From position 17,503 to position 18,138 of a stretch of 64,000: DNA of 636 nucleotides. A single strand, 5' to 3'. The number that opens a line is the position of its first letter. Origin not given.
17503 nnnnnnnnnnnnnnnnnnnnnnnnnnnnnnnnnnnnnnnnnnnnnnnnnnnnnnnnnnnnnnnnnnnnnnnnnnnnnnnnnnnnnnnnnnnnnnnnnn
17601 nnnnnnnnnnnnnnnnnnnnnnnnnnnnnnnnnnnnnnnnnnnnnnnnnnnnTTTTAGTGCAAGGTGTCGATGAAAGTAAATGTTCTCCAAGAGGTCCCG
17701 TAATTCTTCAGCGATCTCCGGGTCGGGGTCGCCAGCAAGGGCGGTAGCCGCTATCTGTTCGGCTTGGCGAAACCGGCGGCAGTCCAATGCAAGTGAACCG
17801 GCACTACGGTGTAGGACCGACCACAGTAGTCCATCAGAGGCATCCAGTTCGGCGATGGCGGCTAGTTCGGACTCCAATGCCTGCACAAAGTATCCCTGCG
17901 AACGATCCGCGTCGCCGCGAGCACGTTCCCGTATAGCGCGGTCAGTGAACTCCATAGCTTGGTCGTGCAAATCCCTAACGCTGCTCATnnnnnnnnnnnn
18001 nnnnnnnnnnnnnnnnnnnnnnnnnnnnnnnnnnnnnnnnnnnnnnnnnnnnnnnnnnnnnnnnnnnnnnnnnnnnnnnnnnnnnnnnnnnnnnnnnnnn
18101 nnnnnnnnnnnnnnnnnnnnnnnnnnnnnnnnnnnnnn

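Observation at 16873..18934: Lower-GC island with an overlapping two-gene unit (193 aa + 371 aa) and a small upstream ORF: uncharacterised, possibly defence- or toxin-like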

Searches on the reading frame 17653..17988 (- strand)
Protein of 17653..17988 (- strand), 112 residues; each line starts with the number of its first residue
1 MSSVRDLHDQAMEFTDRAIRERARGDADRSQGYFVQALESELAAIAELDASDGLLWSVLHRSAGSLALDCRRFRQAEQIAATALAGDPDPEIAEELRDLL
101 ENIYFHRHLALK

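Call 61: search_protein_representatives(alignment_id=A6)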
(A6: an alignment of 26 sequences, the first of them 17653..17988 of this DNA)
Query: 26 sequences, 112 profile positions. Proteins with E-value up to 0.001 (for the whole library): 3448; up to 1e-10: 1596; up to 1e-30: 62. The best 150 are listed.
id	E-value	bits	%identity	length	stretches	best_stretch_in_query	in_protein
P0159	5.6e-52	190.6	-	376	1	1-112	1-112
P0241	1.1e-46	173.6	-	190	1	12-112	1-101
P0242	1.6e-46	173.0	-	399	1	1-112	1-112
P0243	8.7e-46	170.6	-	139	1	1-111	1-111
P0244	4.9e-44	165.0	-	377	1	1-112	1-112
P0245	1.2e-43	163.7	-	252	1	1-112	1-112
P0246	5.6e-43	161.6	-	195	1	1-109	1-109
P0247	5.8e-43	161.5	-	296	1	1-112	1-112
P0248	1.3e-42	160.4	-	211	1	1-111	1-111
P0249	1.8e-42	160.0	-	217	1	1-110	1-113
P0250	2.4e-41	156.4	-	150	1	1-112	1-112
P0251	6.0e-41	155.1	-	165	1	1-110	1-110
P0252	2.0e-40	153.4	-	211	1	1-112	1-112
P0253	2.1e-40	153.3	-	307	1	1-112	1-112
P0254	2.7e-40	152.9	-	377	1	1-105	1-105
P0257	4.8e-39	148.9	-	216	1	1-102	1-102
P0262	2.4e-38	146.7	-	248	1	1-102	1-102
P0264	1.2e-37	144.5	-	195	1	1-108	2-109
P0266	8.9e-37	141.6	-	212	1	3-104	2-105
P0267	1.1e-36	141.4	-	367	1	1-105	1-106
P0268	2.3e-36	140.3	-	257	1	1-109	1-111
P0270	4.2e-36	139.5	-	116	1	1-108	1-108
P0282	6.3e-34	132.4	-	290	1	1-111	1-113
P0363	9.6e-28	112.5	-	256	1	4-112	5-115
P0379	4.3e-27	110.4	-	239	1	1-111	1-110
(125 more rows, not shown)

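Call 64: search_protein_families(library=pfam, alignment_id=A8, max_evalue=0.001)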
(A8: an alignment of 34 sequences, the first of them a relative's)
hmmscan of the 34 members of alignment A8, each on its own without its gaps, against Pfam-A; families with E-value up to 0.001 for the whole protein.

A. member 1, P0253 (307 aa): 1 family
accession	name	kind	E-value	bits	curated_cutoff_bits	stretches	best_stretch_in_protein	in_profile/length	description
PF05869.16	Dam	-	1.3e-10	41.6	28.1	1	143-260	11-123/169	DNA N-6-adenine-methyltransferase (Dam)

B. families by the number of members that match (of 34 scanned): 12 families
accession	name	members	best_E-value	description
PF07719.23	TPR_2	3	1.2e-05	Tetratricopeptide repeat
PF00515.34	TPR_1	2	0.00034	Tetratricopeptide repeat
PF00216.26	Bac_DNA_binding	1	9.4e-22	Bacterial DNA-binding protein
PF01726.22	LexA_DNA_bind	1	2.9e-17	LexA DNA binding domain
PF21982.2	RecX_HTH1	1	3.9e-13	RecX, first three-helix domain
PF05869.16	Dam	1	1.3e-10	DNA N-6-adenine-methyltransferase (Dam)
PF02631.22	RecX_HTH2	1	2.1e-09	RecX, second three-helix domain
PF01555.25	N6_N4_Mtase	1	2.7e-08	DNA methylase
PF21981.2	RecX_HTH3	1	9.2e-08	RecX, third three-helix domain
PF18291.6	HU-HIG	1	0.00011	HU domain fused to wHTH, Ig, or Glycine-rich motif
PF01381.28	HTH_3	1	0.00027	Helix-turn-helix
PF13176.12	TPR_7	1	0.0007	Tetratricopeptide repeat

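Call 65: find_encoding_contigs(protein=P0253, flank=6000, max_places=3)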
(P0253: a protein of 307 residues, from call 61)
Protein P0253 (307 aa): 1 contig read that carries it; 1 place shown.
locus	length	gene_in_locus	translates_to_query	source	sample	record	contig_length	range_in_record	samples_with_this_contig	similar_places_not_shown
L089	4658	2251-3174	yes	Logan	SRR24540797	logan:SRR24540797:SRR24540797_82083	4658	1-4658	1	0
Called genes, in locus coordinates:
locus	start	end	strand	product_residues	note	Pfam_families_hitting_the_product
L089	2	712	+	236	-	?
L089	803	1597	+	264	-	PF00378:ECH_1, PF16113:ECH_2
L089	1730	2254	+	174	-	-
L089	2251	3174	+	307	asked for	PF05869:Dam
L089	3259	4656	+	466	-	?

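Call 67: search_protein_families(library=pfam, proteins=[P0254, P0267, P0262, P0268, P0282, P0257, P0264, P0266, P0363, P0379], max_evalue=0.001)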
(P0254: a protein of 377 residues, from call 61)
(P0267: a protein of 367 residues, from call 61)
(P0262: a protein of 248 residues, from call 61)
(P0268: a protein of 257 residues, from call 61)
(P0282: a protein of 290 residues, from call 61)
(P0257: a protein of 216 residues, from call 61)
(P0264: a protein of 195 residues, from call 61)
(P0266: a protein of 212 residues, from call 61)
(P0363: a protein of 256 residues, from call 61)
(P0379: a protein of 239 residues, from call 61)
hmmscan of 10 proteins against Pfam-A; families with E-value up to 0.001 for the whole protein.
P0254 (377 aa): 1 family
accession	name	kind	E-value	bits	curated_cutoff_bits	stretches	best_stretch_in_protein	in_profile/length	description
PF13176.12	TPR_7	-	0.0007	19.9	27.9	0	16-40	4-28/36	Tetratricopeptide repeat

P0267 (367 aa): 0 families

P0262 (248 aa): 0 families

P0268 (257 aa): 0 families

P0282 (290 aa): 3 families
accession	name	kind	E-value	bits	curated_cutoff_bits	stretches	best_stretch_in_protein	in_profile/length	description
PF21982.2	RecX_HTH1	-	3.9e-13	49.6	26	1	126-165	1-40/40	RecX, first three-helix domain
PF02631.22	RecX_HTH2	-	2.1e-09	37.9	26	1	172-213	1-42/42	RecX, second three-helix domain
PF21981.2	RecX_HTH3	-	9.2e-08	32.6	26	1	224-271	5-46/48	RecX, third three-helix domain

P0257 (216 aa): 0 families

P0264 (195 aa): 0 families

P0266 (212 aa): 1 family
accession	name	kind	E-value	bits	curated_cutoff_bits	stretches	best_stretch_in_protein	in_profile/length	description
PF01381.28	HTH_3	-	0.00027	21.3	23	0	134-178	10-54/55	Helix-turn-helix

P0363 (256 aa): 1 family
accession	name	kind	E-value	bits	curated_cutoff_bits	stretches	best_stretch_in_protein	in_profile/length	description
PF01555.25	N6_N4_Mtase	-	2.7e-08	34.5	26.7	1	190-244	2-56/221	DNA methylase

P0379 (239 aa): 0 families

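Call 69: find_encoding_contigs(protein=P0282, flank=5000, max_places=2)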
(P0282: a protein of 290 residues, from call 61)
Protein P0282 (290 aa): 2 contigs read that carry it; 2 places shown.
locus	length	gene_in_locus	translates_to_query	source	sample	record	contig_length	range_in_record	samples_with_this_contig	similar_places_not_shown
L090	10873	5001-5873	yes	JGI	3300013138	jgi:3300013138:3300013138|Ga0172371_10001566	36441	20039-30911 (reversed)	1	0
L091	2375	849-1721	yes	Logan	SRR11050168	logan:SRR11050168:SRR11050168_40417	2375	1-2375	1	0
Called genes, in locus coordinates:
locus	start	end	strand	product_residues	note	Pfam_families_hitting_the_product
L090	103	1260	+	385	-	PF00465:Fe-ADH, PF13685:Fe-ADH_2, PF25137:ADH_Fe_C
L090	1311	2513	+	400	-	PF01041:DegT_DnrJ_EryC1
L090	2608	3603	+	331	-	PF01073:3Beta_HSD (weak), PF01370:Epimerase, PF04321:RmlD_sub_bind (weak), PF16363:GDP_Man_Dehyd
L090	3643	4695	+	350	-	PF00154:RecA_N, PF08423:Rad51, PF06745:ATPase (faint), PF27531:MT3502_N (weak), PF21096:RecA_C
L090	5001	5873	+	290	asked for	PF21982:RecX_HTH1, PF02631:RecX_HTH2 (weak), PF21981:RecX_HTH3 (weak)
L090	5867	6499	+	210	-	-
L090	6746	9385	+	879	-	PF01411:tRNA-synt_2c, PF07973:tRNA_SAD, PF02272:DHHA1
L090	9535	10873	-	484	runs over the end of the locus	PF04389:Peptidase_M28 (weak), PF01546:Peptidase_M20, PF07687:M20_dimer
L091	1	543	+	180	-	?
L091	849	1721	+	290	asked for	PF21982:RecX_HTH1, PF02631:RecX_HTH2 (weak), PF21981:RecX_HTH3 (weak)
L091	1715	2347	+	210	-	-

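Call 70: find_encoding_contigs(protein=P0363, flank=5000, max_places=2)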
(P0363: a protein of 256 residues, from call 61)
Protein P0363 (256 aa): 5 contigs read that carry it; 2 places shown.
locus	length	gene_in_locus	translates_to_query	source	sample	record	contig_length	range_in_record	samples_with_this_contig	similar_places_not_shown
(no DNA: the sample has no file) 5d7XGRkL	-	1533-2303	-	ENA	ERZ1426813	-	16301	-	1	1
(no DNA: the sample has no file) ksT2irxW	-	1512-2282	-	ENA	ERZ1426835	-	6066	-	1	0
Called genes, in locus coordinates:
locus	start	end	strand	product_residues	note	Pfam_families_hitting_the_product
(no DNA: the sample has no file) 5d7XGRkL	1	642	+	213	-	?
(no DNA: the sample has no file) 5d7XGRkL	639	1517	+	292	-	PF00308:Bac_DnaA (weak), PF01695:IstB_IS21, PF07728:AAA_5 (weak)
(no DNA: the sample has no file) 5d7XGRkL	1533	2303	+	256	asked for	PF01555:N6_N4_Mtase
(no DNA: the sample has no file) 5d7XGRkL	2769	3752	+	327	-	PF13384:HTH_23 (faint), PF12728:HTH_17, PF13411:MerR_1 (faint), PF12728:HTH_17 (weak)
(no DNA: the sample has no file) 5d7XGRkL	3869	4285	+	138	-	-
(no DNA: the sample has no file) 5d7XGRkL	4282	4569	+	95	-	-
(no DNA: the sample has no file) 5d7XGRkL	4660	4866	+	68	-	-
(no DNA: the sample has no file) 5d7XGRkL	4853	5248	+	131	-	-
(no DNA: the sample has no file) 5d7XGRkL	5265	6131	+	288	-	-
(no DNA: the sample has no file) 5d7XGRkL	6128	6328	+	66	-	PF12728:HTH_17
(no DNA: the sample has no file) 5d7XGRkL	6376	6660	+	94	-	PF12728:HTH_17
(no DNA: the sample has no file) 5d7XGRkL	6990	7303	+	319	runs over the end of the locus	-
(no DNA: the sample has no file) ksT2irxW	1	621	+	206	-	?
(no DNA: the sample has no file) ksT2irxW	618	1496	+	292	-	PF00308:Bac_DnaA (weak), PF01695:IstB_IS21, PF07728:AAA_5 (weak)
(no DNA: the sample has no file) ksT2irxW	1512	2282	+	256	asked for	PF01555:N6_N4_Mtase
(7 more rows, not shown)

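Call 71: find_encoding_contigs(protein=P0270, flank=5000, max_places=2)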
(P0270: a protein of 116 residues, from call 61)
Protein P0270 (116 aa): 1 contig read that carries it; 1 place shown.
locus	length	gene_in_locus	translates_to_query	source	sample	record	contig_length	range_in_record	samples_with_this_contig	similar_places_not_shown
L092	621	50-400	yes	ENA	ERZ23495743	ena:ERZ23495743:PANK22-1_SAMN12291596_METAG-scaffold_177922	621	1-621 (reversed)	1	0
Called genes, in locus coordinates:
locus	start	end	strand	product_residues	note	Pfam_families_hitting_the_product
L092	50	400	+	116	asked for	-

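Call 72: find_encoding_contigs(protein=P0246, flank=5000, max_places=2)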
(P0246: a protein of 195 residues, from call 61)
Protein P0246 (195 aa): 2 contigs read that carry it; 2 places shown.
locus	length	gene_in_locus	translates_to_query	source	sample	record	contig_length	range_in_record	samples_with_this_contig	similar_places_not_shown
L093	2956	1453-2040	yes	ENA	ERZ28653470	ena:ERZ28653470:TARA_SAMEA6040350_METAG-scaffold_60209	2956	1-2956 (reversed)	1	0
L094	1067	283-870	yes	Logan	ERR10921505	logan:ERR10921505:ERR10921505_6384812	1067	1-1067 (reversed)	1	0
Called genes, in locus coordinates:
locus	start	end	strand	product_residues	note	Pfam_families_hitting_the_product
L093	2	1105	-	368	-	?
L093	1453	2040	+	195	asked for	-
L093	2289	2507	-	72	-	PF15919:HicB_lk_antitox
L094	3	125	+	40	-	?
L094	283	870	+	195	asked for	-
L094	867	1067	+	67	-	?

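Call 105: search_solved_structures(query=P0254, max_evalue=0.1)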
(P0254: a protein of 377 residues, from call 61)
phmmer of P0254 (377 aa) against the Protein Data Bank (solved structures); distinct sequences matched with E-value up to 0.1: 2.
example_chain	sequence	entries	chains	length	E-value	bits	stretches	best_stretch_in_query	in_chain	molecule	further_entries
7obi_A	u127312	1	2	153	0.0044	19.4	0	9-48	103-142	CTPR-rv4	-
8jmv_A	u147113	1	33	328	0.025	16.9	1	7-111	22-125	Flagella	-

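Call 106: search_solved_structures(query=P0267, max_evalue=0.1)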
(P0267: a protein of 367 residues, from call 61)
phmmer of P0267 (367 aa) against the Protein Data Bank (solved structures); distinct sequences matched with E-value up to 0.1: 0.
